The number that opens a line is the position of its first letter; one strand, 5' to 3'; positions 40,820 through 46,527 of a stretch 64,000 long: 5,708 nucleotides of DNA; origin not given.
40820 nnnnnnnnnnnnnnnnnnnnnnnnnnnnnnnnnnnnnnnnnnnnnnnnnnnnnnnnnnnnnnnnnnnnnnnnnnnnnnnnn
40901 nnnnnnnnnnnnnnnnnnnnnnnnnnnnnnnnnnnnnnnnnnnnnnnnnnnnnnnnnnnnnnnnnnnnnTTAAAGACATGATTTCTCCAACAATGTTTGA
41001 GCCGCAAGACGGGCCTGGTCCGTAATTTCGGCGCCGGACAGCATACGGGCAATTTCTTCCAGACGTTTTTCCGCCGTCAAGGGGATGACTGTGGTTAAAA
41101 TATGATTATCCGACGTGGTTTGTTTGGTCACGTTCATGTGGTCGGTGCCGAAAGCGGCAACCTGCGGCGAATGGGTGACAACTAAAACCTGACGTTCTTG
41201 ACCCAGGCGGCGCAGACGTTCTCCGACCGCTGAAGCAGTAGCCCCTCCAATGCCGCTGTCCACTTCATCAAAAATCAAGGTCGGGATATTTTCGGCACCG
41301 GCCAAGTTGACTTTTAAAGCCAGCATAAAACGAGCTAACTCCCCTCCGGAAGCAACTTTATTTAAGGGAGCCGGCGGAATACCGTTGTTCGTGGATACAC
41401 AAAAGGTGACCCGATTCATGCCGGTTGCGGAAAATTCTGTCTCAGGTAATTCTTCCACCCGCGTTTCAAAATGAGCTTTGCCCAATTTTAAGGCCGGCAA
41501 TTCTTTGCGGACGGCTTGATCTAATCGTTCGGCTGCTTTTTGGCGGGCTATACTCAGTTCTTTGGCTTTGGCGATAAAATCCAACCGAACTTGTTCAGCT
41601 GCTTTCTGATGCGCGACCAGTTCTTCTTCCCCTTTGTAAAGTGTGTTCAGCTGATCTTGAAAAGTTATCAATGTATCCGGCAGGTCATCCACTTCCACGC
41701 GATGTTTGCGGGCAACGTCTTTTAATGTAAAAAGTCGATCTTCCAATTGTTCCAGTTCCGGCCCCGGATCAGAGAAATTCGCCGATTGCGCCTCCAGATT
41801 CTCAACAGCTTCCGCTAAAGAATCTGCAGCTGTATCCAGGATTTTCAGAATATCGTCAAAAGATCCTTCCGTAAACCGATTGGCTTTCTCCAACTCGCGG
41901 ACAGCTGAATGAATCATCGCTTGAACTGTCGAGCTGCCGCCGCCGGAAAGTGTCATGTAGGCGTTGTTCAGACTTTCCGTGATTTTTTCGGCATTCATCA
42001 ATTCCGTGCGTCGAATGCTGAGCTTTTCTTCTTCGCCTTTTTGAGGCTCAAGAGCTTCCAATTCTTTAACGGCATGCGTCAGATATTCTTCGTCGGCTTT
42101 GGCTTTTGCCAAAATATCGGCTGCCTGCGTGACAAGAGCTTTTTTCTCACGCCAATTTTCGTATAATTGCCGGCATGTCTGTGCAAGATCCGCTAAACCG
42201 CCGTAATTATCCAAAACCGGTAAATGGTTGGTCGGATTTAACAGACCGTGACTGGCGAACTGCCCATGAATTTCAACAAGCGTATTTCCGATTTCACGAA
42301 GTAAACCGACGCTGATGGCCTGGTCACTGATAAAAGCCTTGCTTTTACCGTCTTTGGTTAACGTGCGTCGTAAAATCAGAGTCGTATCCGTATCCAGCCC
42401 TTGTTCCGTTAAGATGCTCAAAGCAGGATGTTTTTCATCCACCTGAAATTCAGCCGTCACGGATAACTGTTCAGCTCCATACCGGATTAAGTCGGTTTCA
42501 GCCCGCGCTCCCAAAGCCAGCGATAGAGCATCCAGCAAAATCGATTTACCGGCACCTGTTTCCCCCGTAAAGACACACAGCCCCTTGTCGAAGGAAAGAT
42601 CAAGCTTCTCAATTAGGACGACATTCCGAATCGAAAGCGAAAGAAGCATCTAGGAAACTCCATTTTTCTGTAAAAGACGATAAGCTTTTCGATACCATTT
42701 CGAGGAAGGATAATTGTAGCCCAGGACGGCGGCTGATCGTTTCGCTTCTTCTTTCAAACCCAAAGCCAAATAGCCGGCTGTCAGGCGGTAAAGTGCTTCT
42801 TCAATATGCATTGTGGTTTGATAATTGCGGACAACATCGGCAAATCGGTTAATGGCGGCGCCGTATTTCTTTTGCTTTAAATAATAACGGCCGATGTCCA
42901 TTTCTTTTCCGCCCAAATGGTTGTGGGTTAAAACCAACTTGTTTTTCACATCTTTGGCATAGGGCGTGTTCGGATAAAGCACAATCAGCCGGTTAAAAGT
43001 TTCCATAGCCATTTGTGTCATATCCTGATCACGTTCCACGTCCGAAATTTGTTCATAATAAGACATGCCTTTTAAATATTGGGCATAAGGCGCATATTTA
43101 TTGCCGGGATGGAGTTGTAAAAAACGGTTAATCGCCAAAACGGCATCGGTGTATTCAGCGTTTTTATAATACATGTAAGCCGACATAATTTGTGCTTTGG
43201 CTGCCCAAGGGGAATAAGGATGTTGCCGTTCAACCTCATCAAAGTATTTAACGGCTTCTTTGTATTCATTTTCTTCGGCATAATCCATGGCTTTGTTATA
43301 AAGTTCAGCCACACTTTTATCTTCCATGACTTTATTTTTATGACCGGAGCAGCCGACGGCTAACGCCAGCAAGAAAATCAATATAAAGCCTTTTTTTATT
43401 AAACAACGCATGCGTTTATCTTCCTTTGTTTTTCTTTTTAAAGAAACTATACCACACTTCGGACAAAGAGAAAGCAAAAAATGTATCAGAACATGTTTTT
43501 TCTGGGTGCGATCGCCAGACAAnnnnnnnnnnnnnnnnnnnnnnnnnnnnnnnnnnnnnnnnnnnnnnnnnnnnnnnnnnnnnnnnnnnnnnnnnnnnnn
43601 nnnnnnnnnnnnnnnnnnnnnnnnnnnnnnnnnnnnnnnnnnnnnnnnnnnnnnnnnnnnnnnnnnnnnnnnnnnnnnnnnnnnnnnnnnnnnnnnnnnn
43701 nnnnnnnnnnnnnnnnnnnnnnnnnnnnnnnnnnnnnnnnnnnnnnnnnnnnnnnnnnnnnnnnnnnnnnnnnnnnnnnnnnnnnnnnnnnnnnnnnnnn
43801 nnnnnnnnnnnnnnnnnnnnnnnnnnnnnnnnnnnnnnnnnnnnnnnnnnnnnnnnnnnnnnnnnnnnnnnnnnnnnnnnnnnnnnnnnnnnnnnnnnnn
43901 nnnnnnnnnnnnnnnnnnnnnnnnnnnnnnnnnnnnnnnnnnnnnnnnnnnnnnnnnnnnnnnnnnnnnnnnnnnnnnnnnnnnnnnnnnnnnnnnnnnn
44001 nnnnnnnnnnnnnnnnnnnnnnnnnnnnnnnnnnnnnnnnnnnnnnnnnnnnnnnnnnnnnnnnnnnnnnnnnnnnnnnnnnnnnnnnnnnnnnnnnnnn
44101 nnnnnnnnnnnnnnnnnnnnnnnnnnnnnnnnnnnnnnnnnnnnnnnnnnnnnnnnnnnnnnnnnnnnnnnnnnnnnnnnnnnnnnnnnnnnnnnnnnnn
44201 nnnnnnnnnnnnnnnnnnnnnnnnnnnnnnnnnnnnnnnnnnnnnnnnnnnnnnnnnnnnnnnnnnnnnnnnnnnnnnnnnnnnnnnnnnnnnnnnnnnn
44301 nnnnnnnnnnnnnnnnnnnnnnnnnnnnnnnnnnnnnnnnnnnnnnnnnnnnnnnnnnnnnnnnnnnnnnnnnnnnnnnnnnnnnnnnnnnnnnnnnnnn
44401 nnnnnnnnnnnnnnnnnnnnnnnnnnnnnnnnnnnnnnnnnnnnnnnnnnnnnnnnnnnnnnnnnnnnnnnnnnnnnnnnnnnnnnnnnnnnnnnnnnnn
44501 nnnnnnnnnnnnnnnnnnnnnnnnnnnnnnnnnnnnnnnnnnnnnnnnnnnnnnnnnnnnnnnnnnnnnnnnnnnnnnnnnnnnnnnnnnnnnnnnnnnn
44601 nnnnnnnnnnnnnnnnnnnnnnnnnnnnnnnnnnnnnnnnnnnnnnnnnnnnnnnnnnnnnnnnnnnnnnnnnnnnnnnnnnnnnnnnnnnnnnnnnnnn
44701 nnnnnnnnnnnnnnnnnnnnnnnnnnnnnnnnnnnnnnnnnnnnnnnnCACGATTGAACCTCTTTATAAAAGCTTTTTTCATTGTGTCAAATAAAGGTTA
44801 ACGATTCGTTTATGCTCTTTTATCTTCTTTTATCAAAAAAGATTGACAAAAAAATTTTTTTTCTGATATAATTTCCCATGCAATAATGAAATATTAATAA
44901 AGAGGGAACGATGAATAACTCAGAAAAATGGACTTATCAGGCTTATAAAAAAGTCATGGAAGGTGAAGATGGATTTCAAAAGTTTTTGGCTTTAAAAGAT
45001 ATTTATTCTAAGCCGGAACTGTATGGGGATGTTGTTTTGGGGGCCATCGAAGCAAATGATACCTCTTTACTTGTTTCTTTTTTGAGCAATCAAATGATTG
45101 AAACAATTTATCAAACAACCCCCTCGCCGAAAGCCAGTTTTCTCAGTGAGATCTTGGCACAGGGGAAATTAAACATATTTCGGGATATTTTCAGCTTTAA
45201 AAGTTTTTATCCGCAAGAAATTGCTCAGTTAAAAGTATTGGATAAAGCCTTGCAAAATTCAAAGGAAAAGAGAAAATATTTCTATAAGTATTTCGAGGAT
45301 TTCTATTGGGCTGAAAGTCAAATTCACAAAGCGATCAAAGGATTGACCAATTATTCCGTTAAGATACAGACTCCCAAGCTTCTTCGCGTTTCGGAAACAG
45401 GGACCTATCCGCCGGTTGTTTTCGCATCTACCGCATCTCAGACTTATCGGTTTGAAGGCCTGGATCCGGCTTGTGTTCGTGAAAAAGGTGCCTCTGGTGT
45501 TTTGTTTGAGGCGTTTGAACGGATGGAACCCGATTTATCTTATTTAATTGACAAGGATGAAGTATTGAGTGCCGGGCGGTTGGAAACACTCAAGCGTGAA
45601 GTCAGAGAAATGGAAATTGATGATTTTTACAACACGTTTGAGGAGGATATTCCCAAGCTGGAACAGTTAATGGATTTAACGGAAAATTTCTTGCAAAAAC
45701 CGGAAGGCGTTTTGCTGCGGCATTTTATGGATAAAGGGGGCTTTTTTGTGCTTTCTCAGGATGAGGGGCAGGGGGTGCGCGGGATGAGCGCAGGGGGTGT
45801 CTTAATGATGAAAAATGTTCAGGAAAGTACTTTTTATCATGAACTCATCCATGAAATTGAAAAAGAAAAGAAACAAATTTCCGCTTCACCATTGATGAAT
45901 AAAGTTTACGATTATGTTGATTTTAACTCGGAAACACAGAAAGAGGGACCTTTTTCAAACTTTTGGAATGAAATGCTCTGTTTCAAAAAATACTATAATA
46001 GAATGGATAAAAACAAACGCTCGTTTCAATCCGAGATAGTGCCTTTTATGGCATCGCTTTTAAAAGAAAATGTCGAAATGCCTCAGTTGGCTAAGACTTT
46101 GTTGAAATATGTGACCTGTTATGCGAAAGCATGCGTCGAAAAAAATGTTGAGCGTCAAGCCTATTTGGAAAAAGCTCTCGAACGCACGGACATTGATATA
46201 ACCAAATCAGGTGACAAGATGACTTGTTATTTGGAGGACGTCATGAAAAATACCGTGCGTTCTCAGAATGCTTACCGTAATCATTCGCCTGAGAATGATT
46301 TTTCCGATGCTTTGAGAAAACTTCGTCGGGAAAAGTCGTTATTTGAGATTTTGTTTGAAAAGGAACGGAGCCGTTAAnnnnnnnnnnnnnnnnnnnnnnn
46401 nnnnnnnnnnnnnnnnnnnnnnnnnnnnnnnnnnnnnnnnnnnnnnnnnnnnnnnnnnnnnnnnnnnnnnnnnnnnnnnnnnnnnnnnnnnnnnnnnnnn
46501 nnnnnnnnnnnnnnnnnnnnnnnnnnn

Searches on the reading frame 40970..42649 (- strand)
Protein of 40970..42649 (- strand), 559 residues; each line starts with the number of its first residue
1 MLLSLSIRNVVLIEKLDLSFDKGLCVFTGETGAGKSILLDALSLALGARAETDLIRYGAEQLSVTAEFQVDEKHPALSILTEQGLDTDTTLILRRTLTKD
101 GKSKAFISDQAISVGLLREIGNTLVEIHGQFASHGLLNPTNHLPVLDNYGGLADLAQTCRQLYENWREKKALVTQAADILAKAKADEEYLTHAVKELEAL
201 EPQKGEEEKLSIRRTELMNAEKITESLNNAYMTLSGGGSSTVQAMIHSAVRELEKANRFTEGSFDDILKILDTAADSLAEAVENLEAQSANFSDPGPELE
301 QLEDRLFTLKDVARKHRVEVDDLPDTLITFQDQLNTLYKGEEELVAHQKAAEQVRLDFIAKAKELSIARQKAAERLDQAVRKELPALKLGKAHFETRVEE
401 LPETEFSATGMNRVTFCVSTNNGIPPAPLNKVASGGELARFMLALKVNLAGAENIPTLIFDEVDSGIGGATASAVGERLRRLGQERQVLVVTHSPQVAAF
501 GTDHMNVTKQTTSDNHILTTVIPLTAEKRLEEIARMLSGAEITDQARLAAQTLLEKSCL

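Call 16: search_protein_families(library=pfam, proteins=[window:40970-42649:-], max_evalue=0.001)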
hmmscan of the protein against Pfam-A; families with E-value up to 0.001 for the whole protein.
window:40970-42649:- (559 aa): 6 families
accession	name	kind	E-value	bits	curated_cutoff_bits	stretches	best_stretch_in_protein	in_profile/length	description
PF02463.25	SMC_N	-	1.3e-18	67.7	40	1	13-511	13-215/220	RecF/RecN/SMC N terminal domain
PF13476.12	AAA_23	-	6.6e-14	53.4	27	1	4-229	1-195/201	AAA domain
PF13304.12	AAA_21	-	7.5e-08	33.2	27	0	441-497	248-302/304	AAA domain, putative AbiEii toxin, Type IV TA system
PF13555.12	AAA_29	-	4.7e-05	23.5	27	1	15-49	14-49/61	P-loop containing region of AAA domain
PF13401.12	AAA_22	-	0.00012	22.9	27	0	21-89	4-64/130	AAA domain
PF13175.12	AAA_15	-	0.00049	20.3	32.1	0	2-497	3-373/374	AAA ATPase domain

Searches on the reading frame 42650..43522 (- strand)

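Call 16: search_protein_families(library=pfam, proteins=[window:42650-43522:-], max_evalue=0.001)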
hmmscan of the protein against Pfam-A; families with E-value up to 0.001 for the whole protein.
window:42650-43522:- (290 aa): 7 families
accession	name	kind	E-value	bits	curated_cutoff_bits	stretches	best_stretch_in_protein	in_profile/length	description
PF13525.12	YfiO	-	1.2e-53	182.4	25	1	68-263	2-200/203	Outer membrane lipoprotein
PF13512.12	TPR_18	-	7.4e-19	68.8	21.9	1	65-195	4-144/145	Tetratricopeptide repeat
PF13174.12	TPR_6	-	3.6e-14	52.8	26.3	1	146-186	1-33/33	Tetratricopeptide repeat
PF13428.12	TPR_14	-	1e-09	38.5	23.5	0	73-110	3-40/44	Tetratricopeptide repeat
PF13432.12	TPR_16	-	1.2e-08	35.7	32.7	1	75-141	1-64/65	Tetratricopeptide repeat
PF07719.23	TPR_2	-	3.3e-07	30.4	27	0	73-102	3-32/34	Tetratricopeptide repeat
PF09976.15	TPR_21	-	0.00034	20.8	25.5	0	48-136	15-104/193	Tetratricopeptide repeat-like domain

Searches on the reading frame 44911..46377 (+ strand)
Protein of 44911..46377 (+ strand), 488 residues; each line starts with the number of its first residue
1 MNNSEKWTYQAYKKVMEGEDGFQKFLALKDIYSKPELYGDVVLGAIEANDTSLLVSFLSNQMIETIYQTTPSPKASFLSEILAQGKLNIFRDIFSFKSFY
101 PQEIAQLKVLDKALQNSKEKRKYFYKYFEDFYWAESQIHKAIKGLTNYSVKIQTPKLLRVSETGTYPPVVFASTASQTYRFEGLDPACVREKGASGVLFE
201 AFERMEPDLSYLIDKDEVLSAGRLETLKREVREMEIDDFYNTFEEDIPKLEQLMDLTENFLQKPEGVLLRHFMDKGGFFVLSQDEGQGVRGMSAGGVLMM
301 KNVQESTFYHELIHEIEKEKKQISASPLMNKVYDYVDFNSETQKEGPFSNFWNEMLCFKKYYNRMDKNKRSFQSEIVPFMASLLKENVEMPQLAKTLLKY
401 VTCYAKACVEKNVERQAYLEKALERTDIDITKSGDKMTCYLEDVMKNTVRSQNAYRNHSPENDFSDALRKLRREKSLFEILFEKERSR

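Call 3: search_protein_families(library=pfam, proteins=[window:44911-46377:+], max_evalue=1)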
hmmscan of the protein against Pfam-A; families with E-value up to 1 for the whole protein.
window:44911-46377:+ (488 aa): 0 families

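Call 4: search_protein_families(library=ncbifam, proteins=[window:44911-46377:+], max_evalue=1)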
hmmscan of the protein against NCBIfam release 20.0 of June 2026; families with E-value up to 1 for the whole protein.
window:44911-46377:+ (488 aa): 0 families
